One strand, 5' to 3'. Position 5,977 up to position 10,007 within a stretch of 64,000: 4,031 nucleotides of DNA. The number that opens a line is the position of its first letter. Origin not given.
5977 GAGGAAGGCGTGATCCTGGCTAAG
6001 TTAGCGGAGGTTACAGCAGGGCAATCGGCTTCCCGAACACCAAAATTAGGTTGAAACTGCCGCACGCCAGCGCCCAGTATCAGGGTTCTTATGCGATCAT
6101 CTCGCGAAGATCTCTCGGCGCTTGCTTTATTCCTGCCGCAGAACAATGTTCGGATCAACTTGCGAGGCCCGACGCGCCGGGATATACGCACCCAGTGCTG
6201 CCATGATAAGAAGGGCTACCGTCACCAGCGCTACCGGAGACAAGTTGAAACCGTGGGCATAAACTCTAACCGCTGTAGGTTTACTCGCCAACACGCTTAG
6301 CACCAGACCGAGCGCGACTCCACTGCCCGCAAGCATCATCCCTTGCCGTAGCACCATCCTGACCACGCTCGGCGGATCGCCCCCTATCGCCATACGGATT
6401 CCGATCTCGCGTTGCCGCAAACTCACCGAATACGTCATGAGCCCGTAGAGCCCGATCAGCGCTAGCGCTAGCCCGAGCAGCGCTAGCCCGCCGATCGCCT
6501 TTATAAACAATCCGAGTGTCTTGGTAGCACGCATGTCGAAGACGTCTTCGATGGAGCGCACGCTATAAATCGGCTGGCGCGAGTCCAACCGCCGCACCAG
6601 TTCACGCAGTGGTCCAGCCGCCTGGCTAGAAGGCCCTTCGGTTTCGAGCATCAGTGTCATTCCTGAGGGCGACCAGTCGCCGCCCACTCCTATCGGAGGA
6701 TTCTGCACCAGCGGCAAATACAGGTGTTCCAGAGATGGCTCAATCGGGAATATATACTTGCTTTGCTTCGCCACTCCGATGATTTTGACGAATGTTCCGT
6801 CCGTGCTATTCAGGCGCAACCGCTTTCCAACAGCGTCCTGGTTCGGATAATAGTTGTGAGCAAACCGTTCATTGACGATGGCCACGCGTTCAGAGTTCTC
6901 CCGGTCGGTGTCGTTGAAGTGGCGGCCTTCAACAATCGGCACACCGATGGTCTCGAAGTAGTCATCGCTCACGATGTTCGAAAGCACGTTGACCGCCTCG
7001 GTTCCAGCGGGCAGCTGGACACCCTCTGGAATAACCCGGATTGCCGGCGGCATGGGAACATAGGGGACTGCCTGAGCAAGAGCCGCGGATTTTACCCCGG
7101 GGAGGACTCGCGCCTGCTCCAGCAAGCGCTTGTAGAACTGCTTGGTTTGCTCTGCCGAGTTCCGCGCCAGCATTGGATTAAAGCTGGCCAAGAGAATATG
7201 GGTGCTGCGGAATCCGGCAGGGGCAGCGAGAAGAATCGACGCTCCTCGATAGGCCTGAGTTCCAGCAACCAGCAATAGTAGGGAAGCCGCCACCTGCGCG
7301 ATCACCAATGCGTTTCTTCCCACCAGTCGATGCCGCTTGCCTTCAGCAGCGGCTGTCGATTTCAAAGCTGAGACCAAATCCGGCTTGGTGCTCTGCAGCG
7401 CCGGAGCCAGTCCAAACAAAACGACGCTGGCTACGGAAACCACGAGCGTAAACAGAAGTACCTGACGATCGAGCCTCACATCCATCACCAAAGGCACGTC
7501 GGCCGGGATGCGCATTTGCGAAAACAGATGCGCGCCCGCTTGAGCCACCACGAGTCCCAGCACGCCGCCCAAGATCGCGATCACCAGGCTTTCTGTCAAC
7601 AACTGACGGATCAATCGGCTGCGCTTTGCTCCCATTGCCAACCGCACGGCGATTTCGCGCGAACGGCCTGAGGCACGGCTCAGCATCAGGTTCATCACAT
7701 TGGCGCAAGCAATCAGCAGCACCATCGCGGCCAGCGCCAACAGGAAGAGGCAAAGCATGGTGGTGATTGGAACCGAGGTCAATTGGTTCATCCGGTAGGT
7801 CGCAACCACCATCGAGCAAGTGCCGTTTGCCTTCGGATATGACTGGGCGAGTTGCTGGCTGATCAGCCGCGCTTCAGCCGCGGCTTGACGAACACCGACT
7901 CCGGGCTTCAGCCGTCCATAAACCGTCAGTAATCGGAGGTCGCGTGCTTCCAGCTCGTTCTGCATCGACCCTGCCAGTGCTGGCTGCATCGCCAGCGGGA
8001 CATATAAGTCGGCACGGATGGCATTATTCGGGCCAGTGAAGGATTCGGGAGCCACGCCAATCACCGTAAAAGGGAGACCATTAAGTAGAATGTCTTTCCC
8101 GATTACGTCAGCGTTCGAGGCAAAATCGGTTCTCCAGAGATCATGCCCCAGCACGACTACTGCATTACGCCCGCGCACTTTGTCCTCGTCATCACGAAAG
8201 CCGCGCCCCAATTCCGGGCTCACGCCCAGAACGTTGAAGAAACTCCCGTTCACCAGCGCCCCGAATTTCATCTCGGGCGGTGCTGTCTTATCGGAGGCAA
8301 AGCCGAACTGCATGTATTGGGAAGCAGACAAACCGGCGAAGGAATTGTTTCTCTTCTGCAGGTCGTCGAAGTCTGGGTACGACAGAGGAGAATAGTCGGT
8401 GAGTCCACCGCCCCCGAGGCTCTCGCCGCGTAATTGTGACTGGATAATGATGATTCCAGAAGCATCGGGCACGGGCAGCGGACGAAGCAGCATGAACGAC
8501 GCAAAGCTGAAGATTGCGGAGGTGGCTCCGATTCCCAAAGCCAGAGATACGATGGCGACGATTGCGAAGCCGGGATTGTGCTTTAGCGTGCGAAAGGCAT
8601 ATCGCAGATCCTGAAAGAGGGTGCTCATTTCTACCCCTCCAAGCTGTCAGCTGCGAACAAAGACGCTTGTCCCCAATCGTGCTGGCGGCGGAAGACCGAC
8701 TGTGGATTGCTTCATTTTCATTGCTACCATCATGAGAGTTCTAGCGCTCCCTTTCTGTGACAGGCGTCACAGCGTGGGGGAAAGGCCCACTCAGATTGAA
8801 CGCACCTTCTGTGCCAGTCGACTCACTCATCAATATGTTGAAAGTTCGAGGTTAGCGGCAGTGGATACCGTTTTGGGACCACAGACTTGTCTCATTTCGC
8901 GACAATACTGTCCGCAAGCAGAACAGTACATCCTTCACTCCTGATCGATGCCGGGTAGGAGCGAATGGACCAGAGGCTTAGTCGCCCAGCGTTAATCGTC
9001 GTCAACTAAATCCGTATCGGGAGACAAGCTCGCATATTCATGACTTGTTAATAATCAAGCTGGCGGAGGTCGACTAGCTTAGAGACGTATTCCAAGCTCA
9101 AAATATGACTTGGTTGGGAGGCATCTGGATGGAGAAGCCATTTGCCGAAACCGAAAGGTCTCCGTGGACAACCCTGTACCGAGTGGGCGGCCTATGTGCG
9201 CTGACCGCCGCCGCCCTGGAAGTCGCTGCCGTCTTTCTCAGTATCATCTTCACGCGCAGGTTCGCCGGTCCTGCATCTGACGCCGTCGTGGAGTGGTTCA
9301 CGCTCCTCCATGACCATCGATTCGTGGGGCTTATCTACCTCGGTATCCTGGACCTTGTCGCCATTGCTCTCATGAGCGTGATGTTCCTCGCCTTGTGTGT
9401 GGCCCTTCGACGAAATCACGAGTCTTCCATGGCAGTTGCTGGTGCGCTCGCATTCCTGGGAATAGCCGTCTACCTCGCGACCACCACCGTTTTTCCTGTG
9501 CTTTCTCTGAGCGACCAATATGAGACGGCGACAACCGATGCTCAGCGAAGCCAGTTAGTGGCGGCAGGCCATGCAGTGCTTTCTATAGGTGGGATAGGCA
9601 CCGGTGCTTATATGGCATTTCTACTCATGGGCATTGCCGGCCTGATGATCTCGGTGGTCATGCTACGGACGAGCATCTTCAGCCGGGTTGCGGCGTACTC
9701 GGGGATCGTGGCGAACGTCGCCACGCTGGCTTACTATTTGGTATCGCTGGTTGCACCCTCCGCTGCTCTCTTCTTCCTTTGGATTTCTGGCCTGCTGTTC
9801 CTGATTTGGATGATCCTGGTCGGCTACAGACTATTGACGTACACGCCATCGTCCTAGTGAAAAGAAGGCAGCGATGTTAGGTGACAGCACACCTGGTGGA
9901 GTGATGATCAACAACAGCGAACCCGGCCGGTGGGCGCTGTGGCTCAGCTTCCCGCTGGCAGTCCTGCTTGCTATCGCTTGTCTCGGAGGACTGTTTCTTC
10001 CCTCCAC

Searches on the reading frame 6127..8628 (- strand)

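Call 6: search_protein_families(library=pfam, proteins=[window:6127-8628:-], max_evalue=0.001)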
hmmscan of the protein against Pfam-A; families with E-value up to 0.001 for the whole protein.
window:6127-8628:- (833 aa): 2 families
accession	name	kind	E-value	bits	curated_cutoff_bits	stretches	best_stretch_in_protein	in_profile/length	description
PF12704.14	MacB_PCD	-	5.9e-40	138.2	27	2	23-254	2-205/207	MacB-like periplasmic core domain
PF02687.27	FtsX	-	4.3e-25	88.5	25.5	2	298-415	2-117/120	FtsX-like permease C-terminal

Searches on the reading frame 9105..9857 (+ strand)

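Call 6: search_protein_families(library=pfam, proteins=[window:9105-9857:+], max_evalue=0.001)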
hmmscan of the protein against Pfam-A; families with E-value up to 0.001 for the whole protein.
window:9105-9857:+ (250 aa): 1 family
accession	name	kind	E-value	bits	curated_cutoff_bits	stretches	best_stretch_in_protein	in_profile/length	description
PF14329.11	DUF4386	-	1.5e-05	25.5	27.6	1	76-240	44-210/210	Domain of unknown function (DUF4386)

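Call 69: search_protein_families(library=ncbifam, proteins=[window:9105-9857:+], max_evalue=0.001)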
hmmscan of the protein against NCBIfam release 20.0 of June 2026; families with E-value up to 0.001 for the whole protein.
window:9105-9857:+ (250 aa): 0 families
